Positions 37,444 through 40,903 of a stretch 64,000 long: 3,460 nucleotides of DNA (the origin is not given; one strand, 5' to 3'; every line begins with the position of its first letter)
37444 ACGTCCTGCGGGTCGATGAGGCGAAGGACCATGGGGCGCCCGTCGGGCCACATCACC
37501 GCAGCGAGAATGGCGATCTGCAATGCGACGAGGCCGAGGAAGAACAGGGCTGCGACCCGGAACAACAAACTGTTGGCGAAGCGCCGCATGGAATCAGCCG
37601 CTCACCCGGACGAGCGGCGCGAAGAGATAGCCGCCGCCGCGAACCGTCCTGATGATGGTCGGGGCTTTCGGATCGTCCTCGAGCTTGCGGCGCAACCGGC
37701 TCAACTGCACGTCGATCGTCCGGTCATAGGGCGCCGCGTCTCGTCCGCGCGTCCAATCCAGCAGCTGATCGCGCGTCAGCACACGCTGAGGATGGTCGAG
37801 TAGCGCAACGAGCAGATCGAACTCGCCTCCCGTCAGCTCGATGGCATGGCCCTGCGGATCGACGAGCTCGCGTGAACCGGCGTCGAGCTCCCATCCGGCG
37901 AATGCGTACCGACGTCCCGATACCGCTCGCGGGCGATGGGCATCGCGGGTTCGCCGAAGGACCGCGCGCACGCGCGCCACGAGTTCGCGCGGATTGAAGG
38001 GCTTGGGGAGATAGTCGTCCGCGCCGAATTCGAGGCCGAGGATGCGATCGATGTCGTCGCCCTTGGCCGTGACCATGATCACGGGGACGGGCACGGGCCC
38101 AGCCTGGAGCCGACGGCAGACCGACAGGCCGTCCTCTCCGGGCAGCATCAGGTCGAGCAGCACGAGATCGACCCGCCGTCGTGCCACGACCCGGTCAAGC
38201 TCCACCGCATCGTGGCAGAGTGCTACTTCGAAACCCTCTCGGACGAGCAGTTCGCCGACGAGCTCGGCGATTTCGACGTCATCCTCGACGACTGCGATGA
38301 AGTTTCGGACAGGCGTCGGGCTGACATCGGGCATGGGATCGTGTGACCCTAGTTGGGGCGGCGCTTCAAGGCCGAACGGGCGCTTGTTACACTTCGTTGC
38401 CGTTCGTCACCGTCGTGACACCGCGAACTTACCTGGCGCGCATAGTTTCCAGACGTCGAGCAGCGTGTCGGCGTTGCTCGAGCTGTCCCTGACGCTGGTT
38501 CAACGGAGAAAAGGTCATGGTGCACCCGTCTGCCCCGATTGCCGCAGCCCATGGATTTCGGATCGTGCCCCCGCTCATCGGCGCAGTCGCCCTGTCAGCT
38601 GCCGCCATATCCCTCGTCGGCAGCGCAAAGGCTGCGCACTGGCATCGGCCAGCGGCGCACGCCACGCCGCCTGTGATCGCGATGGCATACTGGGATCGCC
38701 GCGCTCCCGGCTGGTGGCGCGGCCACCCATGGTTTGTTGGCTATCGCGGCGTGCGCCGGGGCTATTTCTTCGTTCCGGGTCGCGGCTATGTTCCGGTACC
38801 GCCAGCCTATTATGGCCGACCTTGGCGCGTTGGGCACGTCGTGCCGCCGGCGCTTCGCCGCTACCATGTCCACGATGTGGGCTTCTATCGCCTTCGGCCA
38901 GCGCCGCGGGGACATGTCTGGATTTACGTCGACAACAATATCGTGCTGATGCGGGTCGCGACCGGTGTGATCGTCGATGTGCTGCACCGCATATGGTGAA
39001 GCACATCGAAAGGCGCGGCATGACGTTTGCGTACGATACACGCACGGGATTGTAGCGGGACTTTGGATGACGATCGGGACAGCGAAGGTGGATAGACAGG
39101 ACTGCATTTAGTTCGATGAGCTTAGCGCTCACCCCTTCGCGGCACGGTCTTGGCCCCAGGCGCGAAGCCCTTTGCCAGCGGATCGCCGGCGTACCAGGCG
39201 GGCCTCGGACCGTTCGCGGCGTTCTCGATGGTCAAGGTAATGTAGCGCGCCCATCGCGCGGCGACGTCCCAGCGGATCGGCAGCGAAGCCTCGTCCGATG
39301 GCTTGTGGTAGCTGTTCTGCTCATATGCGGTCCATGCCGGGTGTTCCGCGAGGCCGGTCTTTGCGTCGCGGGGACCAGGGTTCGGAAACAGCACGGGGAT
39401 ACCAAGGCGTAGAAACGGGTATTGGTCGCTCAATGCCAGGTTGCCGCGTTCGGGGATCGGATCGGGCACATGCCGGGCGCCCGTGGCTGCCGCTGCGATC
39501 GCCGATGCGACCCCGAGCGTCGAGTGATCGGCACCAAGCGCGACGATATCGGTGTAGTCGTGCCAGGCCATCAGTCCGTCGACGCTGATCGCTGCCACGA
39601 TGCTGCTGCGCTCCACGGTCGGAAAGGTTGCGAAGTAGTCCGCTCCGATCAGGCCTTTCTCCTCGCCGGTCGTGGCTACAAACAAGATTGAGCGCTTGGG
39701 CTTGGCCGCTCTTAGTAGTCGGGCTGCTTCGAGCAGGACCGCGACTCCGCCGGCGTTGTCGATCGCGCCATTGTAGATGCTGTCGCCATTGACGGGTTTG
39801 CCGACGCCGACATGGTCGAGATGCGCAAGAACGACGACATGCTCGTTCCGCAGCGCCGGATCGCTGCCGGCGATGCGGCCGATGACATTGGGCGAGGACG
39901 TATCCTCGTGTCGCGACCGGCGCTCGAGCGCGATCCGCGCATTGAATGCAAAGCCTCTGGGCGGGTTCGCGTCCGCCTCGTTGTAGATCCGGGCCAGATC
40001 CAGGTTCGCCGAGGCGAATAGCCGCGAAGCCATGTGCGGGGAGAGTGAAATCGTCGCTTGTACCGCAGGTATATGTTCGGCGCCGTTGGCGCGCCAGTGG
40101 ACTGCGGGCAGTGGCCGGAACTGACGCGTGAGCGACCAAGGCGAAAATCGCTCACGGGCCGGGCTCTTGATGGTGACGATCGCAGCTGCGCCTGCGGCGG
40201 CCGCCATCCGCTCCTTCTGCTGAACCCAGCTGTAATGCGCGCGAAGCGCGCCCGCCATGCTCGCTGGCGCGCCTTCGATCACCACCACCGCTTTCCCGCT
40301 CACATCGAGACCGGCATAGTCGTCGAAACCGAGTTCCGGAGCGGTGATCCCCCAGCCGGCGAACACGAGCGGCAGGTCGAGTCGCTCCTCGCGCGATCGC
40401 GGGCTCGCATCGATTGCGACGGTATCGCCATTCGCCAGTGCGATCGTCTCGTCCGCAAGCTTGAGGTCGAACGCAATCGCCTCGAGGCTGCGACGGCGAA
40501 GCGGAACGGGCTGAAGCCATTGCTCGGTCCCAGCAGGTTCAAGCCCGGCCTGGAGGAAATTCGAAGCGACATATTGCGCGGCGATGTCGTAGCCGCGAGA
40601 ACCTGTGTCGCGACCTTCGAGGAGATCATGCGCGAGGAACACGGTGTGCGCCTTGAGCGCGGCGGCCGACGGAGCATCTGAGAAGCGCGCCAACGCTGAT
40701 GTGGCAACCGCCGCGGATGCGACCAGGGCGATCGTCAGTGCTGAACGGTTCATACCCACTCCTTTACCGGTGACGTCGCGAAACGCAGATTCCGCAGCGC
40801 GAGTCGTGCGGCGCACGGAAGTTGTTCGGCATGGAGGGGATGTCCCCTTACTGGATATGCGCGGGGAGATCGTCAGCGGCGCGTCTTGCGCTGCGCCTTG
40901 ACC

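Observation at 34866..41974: Phased (C)GTTAC direct repeats in front of three exported-protein genes around an OmpR-type two-component system: candidate undescribed envelope/cation regulon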

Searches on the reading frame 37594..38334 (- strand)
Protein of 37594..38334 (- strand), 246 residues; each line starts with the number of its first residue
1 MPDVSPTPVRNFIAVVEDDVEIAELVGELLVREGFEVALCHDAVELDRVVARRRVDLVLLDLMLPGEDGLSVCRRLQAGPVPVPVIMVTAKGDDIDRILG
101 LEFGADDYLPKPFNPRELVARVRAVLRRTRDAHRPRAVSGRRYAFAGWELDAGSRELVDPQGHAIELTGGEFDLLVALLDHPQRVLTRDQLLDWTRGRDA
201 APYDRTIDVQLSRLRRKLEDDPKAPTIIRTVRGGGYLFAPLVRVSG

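Call 6: search_protein_families(library=pfam, proteins=[window:37594-38334:-], max_evalue=0.01)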
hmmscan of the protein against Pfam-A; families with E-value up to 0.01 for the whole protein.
window:37594-38334:- (246 aa): 3 families
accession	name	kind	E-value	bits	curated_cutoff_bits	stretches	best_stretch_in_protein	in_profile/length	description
PF00072.30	Response_reg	-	5.1e-28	97.9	30.2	1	13-123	1-111/111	Response regulator receiver domain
PF00486.34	Trans_reg_C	-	1.5e-24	86.2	26.2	1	163-238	2-77/77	Transcriptional regulatory protein, C terminal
PF21695.3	GlnR_1st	-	0.0014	19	27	1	45-124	32-109/111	Transcription regulator GlnR, N-terminal domain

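Call 7: search_protein_families(library=ncbifam, proteins=[window:37594-38334:-], max_evalue=0.01)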
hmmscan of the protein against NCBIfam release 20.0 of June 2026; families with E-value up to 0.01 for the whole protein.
window:37594-38334:- (246 aa): 98 families (the best 25 are shown)
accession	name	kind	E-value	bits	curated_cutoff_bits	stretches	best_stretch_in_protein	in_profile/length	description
NF007005.1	PRK09468.1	equivalog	1.1e-78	263.9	331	1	13-240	6-233/237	osmolarity response regulator transcription factor OmpR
NF010430.0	PRK13856.1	equivalog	1.9e-59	201.3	344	1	12-244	3-233/241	two-component response regulator VirG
NF040689.1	MtrAB_MtrA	equivalog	4.9e-59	199.3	300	1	13-236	1-216/219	MtrAB system response regulator MtrA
TIGR02154.1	PhoB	equivalog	4.1e-57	193.1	296.2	1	12-238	4-225/226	phosphate regulon transcriptional regulator PhoB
NF008378.0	PRK11173.1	equivalog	1.5e-55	188.2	334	1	13-239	6-233/238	two-component system response regulator ArcA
NF008034.0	PRK10766.1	equivalog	2.7e-54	184.1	275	1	12-240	4-228/231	two-component system response regulator TorR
NF008296.0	PRK11083.1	equivalog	4.7e-54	183.2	273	1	12-238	5-225/228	two-component system response regulator CreB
NF040534.1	resp_reg_YycF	equivalog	3e-53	180.5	340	1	13-237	3-226/231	response regulator YycF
NF008199.0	PRK10955.1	equivalog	8.7e-52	176.3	341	1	12-238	3-228/232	envelope stress response regulator transcription factor CpxR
NF045944.1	ResRegRpaBCyano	equivalog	6.5e-51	172.9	330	1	15-238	2-227/229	response regulator transcription factor RpaB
NF007982.1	PRK10710.1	equivalog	2.5e-50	171.2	380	1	11-237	8-226/235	envelope stress response regulator BaeR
NF007977.0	PRK10701.1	equivalog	7.4e-50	169.7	330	1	12-240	3-235/241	two-component system response regulator RstA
NF033117.2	vanR_ACDEGLN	exception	4.9e-47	160.4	350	1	13-237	1-224/226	VanR-ABDEGLN family response regulator transcription factor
NF053854.1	RespRegPhoBBctds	equivalog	1.6e-44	151.9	270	1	13-238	1-224/225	two-component system response regulator PhoB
NF041733.1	resp_reg_CseB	equivalog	5.6e-44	150.2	350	1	13-238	3-226/228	two-component system response regulator CseB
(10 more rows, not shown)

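Call 8: find_related_loci(query=window:37594-38334:-, collection=genome_contigs, flank=8000)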
Query window:37594-38334:- (246 aa) in genome_contigs; peptide patterns used: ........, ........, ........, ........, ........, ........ (x = any residue, [..] = any of these).
600 stretches matched a pattern (row limit reached: there are more); 586 encode a relative of the query (tblastn E <= 1e-3); the best 80 are kept; 80 distinct loci.
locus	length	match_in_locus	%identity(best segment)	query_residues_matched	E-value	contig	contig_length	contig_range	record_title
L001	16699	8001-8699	71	11-243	4e-100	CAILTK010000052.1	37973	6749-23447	MAG: uncultured Caulobacterales bacterium isolate MJ-time_bin-7094 genome assembly, contig: bin-7094:052/120, whole geno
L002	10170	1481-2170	74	11-239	1e-96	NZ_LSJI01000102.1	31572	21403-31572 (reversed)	Phenylobacterium sp. CCH9-H3 CCH9-H3_contig102, whole genome shotgun sequence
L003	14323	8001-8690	63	10-238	7e-85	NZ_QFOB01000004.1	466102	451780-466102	MAG: Sphingomonas sp. isolate S2_012_000_R2_83 S2_012_000_R2_scaffold_7, whole genome shotgun sequence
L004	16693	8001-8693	59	13-242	6e-83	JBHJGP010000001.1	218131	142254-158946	MAG: Geminicoccaceae bacterium isolate sb_S12C3206 S12Ck141_53450, whole genome shotgun sequence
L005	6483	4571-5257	60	15-242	3e-83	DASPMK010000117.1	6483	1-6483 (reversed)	MAG TPA_asm: Azospirillaceae bacterium isolate SMAG_U12090 k141_196173, whole genome shotgun sequence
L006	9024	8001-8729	56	1-242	5e-81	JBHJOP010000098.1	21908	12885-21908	MAG: Rhodospirillales bacterium isolate al_S5C208_2 S5Ck119_921119, whole genome shotgun sequence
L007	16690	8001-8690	58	13-243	3e-80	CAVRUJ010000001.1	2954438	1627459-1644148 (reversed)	MAG: uncultured Alphaproteobacteria bacterium isolate MFD02248.bin.1.22 genome assembly, contig: contig_4831, whole geno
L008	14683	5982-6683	58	12-245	7e-80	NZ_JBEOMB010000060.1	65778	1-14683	Rhodoplanes sp. SY1 SY-1_S1_L001_contig_60, whole genome shotgun sequence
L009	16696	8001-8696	58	6-242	5e-80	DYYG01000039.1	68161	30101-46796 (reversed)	MAG TPA_asm: Methylorubrum populi isolate 316 c_000000000039_SRA:SRR6323348, whole genome shotgun sequence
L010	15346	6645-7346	58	13-242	4e-80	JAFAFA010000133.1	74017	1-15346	MAG: Proteobacteria bacterium isolate OH_SBlB_155 k127_975247, whole genome shotgun sequence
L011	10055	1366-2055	59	13-242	2e-79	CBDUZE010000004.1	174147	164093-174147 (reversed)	MAG TPA_asm: uncultured Alphaproteobacteria bacterium isolate SRR22302348_concoct_16 genome assembly, contig: ERZ2507359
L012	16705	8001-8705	54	13-246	3e-79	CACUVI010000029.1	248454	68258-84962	Rhodospirillaceae bacterium LM-1 genome assembly, contig: MTBLM1_Contig_8, whole genome shotgun sequence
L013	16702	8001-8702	58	13-246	2e-79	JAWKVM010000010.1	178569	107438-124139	MAG: Alphaproteobacteria bacterium isolate BC3.45 BC3.45.fa-10, whole genome shotgun sequence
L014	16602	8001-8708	57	4-242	2e-79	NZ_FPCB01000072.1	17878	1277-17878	Methylobacterium sp. 174MFSha1.1, whole genome shotgun sequence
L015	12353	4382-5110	56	4-246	6e-79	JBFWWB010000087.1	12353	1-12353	MAG: Hyphomonadaceae bacterium isolate CA_2019_TPBS_107 NODE_20989_length_12353_cov_4.392688_TPBS, whole genome shotgun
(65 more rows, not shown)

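Call 20: find_encoding_contigs(protein=window:37594-38334:-, flank=8000, max_places=6)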
Protein window:37594-38334:- (246 aa): no gene with exactly this product is on record in the collection.

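Call 22: search_solved_structures(query=window:37594-38334:-, max_evalue=1e-20, show_alignments=2)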
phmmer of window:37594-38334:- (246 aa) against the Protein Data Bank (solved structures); distinct sequences matched with E-value up to 1e-20: 56.
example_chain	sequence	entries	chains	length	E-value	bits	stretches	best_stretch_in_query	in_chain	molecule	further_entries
2gwr_A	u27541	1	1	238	1.3e-51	179.1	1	9-240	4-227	DNA-binding response regulator mtrA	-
2oqr_A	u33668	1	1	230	1e-45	159.8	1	12-237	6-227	Sensory transduction protein regX3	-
4b09_A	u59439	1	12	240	1.2e-39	139.9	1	13-238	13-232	TRANSCRIPTIONAL REGULATORY PROTEIN BAER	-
1ys6_A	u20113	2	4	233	2.8e-35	125.6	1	13-238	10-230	Transcriptional regulatory protein prrA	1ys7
9dvt_R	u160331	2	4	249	6.7e-35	124.3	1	13-238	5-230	DNA-binding dual master transcriptional regulator RpaA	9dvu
1kgs_A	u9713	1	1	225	1.1e-34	123.6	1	13-237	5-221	DNA BINDING RESPONSE REGULATOR D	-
9ji3_J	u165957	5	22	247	1.3e-33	120.2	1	6-238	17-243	DNA-binding response regulator | Possible two component system response transcriptional positive regulator PhoP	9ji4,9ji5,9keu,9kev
3r0j_A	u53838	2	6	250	1.3e-33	120.1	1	6-238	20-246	POSSIBLE TWO COMPONENT SYSTEM RESPONSE TRANSCRIPTIONAL POSITIVE REGULATOR PHOP | Response regulator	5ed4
4uhj_A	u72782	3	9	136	1.5e-32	116.7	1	11-134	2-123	TRANSCRIPTIONAL REGULATORY PROTEIN CPXR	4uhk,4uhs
3nhz_A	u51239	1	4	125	2.4e-32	116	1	9-131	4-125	Two component system transcriptional regulator mtrA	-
2zwm_A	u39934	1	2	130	2.2e-30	109.6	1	13-129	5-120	Transcriptional regulatory protein yycF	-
5e3j_A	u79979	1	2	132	3e-30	109.1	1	13-130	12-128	Response regulator RstA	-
5hm6_A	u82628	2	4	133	3.1e-30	109.1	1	13-130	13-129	BfmR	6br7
9ket_J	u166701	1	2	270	3.2e-30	109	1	46-238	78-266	Possible two component system response transcriptional positive regulator PhoP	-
3f6p_A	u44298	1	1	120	6.3e-30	108.1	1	13-128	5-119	Transcriptional regulatory protein yycF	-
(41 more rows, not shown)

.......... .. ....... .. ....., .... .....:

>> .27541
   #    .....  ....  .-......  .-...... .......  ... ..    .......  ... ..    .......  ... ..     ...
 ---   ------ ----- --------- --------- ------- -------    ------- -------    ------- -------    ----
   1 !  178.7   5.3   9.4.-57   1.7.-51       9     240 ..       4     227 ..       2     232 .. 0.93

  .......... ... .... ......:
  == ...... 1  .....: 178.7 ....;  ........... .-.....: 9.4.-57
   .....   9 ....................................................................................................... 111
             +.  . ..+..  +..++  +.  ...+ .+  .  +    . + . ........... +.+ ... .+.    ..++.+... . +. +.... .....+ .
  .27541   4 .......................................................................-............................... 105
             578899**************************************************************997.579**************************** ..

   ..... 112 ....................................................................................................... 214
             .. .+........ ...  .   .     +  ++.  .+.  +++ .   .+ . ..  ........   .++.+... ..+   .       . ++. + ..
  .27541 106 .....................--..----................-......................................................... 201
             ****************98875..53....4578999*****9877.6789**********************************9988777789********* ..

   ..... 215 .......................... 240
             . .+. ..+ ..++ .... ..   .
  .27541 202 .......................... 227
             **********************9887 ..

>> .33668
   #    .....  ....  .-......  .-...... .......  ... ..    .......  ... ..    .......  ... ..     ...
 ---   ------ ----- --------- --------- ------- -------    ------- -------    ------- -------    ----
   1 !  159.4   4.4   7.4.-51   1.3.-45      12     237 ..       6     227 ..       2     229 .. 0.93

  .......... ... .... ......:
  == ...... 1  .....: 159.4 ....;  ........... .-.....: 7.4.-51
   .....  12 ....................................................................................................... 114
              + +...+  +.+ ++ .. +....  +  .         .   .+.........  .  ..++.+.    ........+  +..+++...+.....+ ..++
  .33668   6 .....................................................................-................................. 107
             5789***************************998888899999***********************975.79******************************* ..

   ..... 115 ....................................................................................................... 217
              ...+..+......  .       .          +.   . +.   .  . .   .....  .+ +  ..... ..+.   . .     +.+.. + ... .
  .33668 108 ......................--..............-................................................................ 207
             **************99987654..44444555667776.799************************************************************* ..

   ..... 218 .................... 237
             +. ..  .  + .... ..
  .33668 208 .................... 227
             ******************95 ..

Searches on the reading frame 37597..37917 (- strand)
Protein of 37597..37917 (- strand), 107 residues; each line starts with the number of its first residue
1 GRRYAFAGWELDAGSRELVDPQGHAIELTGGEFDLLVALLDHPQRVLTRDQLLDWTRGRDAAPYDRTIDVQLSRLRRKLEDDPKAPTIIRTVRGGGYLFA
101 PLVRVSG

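Call 23: search_solved_structures(query=window:37597-37917:-, max_evalue=1e-8, show_alignments=3)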
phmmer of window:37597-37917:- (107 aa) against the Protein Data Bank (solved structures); distinct sequences matched with E-value up to 1e-8: 32.
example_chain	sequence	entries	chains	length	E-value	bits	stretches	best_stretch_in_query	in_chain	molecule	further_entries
6zwt_A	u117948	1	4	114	5.3e-23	84.6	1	5-101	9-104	Two-component response regulator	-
2jpb_A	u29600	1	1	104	1.1e-22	83.5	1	5-101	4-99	Transcriptional regulatory protein ompR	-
1opc_A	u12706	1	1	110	1.2e-22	83.4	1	5-101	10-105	OMPR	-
6lxl_A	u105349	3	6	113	1.4e-22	83.2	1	5-101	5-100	Transcriptional regulatory protein OmpR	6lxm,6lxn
1odd_A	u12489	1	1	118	1.5e-22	83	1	5-101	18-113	TRANSCRIPTIONAL REGULATORY PROTEIN OMPR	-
2naz_A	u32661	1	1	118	1.1e-16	64.3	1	3-100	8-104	Transcriptional regulatory protein RstA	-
2gwr_A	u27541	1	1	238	5.2e-16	62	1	6-101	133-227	DNA-binding response regulator mtrA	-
2mlk_A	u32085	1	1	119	7.5e-15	58.3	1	5-101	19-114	RstA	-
4nhj_A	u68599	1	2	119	1.4e-14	57.5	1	5-101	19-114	DNA-binding transcriptional regulator RstA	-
2hwv_A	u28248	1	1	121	2.4e-14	56.7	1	18-99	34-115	DNA-binding response regulator VicR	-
4uht_A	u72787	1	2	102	1.5e-13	54.1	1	18-100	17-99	TRANSCRIPTIONAL REGULATORY PROTEIN CPXR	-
5za3_A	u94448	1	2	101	2e-13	53.7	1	21-99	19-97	DNA-binding response regulator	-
2zxj_A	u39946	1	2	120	2.2e-13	53.6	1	20-99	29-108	Transcriptional regulatory protein walR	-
6cqg_A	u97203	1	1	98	2.3e-13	53.5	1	21-98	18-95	DNA-binding response regulator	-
2oqr_A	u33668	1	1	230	3.8e-13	52.8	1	15-98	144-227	Sensory transduction protein regX3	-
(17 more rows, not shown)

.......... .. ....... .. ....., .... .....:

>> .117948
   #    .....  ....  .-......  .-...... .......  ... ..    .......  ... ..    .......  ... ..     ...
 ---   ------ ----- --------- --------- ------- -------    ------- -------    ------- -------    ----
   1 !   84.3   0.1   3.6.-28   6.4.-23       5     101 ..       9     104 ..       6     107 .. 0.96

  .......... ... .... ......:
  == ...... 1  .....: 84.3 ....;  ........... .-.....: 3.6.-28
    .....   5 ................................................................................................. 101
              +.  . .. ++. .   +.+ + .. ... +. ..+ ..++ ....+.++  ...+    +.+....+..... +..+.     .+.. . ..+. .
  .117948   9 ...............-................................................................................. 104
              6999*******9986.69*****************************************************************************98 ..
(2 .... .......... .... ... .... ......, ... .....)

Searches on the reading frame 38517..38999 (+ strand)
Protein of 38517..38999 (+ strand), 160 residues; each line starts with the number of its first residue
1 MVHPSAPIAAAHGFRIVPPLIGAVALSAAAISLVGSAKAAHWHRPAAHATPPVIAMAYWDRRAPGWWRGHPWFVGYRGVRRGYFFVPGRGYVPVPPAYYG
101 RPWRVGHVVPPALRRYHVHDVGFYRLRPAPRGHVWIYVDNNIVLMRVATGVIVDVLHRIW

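Call 6: search_protein_families(library=pfam, proteins=[window:38517-38999:+], max_evalue=0.01)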
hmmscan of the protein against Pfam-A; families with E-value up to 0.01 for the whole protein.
window:38517-38999:+ (160 aa): 1 family
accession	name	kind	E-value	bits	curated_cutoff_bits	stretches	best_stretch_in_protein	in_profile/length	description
PF11776.13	RcnB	-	8e-12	45.3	25.9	1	106-154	1-51/51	Nickel/cobalt transporter regulator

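Call 7: search_protein_families(library=ncbifam, proteins=[window:38517-38999:+], max_evalue=0.01)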
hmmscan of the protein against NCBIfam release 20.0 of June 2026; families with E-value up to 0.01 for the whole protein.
window:38517-38999:+ (160 aa): 1 family
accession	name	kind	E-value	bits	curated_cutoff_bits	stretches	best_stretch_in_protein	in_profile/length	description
NF040487.1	T3SS_CigR_fam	subfamily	0.00057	20.2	78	1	106-159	94-146/148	anti-virulence regulator CigR family protein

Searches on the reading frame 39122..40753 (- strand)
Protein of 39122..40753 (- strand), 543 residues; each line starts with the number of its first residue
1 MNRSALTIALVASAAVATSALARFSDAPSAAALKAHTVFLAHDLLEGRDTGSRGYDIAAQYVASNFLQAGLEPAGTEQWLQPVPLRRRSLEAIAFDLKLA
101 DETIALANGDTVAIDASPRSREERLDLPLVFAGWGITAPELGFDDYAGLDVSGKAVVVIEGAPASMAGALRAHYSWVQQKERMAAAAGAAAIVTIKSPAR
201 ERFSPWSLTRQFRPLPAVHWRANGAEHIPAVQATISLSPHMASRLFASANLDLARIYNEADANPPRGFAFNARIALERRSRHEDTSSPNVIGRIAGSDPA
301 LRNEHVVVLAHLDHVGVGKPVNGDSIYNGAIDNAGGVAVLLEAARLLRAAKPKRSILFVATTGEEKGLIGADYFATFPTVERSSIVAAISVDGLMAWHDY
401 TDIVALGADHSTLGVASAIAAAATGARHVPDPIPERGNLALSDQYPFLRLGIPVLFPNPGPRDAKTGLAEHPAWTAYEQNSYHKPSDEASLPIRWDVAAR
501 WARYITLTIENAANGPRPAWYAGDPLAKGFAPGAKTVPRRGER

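Call 6: search_protein_families(library=pfam, proteins=[window:39122-40753:-], max_evalue=0.01)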
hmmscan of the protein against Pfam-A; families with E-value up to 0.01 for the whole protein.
window:39122-40753:- (543 aa): 4 families
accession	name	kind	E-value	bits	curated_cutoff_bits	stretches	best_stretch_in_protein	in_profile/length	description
PF04389.22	Peptidase_M28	-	6.3e-39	134.1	21.3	1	289-506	1-190/193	Peptidase family M28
PF05343.19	Peptidase_M42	-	2.1e-06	27.5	23.2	1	323-396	125-193/292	M42 glutamyl aminopeptidase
PF01546.33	Peptidase_M20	-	1.1e-05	25.9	24.6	1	329-379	32-82/206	Peptidase family M20/M25/M40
PF02225.27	PA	-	0.0018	18.8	23.9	1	139-200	9-62/95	PA domain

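Call 7: search_protein_families(library=ncbifam, proteins=[window:39122-40753:-], max_evalue=0.01)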
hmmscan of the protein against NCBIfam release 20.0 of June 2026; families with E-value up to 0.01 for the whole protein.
window:39122-40753:- (543 aa): 6 families
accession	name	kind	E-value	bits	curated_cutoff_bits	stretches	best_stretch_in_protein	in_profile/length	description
NF007568.0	PRK10199.1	equivalog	2.4e-09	36.9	298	1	303-396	109-208/346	aminopeptidase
TIGR01883.1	PepT-like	hypoth_equivalog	0.0002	20.5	274.25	1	329-375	98-144/361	peptidase T-like protein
NF045908.1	AminopepLapALeg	equivalog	0.00025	20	600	1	303-392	204-287/396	aminopeptidase LapA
TIGR01892.1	AcOrn-deacetyl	equivalog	0.00048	19.3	297.7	1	328-377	95-144/365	acetylornithine deacetylase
TIGR01900.1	dapE-gram_pos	equivalog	0.0017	17.3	304.2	1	302-365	56-124/351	succinyl-diaminopimelate desuccinylase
TIGR01910.1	DapE-ArgE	subfamily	0.0025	17.1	217.6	1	329-375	102-150/373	ArgE/DapE family deacylase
